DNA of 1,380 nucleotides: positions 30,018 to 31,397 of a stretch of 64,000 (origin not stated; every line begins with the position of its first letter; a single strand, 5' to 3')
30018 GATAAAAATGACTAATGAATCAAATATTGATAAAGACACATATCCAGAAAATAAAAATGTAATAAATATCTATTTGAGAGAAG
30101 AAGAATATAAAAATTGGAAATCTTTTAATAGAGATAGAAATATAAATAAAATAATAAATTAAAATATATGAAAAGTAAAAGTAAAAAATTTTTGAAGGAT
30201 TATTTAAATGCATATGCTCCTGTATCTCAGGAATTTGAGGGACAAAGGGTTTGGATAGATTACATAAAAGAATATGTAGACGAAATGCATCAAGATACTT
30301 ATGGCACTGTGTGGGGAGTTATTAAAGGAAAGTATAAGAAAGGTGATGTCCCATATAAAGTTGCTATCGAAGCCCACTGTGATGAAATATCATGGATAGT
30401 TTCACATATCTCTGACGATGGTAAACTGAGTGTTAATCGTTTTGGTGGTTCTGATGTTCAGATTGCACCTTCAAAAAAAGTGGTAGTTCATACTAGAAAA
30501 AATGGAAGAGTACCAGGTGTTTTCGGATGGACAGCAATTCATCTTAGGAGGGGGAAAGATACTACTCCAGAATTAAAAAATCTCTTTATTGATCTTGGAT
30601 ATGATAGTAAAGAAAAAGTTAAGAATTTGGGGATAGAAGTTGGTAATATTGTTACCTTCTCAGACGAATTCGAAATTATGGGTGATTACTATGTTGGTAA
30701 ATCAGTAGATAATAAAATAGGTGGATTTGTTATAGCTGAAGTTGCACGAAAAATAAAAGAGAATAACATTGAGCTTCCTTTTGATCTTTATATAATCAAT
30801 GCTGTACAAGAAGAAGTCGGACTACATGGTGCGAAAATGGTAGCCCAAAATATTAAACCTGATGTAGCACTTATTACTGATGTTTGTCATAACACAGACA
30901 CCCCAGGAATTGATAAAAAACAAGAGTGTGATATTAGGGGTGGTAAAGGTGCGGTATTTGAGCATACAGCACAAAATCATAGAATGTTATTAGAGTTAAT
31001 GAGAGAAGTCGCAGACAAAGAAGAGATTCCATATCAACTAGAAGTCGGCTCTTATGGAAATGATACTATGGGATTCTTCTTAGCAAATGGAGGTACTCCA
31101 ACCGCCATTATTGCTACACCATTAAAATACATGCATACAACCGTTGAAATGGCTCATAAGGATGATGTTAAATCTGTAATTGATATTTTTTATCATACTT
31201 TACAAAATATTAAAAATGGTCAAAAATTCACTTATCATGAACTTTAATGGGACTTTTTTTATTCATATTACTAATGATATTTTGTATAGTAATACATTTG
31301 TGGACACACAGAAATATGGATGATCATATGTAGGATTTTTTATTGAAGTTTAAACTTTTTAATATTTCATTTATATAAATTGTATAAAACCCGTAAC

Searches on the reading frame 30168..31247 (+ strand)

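Call 11: search_protein_families(library=phrogs, proteins=[window:30168-31247:+], max_evalue=0.00001)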
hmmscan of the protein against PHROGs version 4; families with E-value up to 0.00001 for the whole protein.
window:30168-31247:+ (359 aa): 0 families

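Call 14: search_protein_families(library=pfam, proteins=[window:30168-31247:+], max_evalue=0.001)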
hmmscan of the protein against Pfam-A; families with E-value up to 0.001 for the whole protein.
window:30168-31247:+ (359 aa): 3 families
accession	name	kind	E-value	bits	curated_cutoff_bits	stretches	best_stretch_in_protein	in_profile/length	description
PF05343.19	Peptidase_M42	-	2e-74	250.7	23.2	1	57-339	7-291/292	M42 glutamyl aminopeptidase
PF01546.33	Peptidase_M20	-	1.8e-10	41.5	24.6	1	179-346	33-205/206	Peptidase family M20/M25/M40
PF04389.22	Peptidase_M28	-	0.00089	19.5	21.3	0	181-315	32-158/193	Peptidase family M28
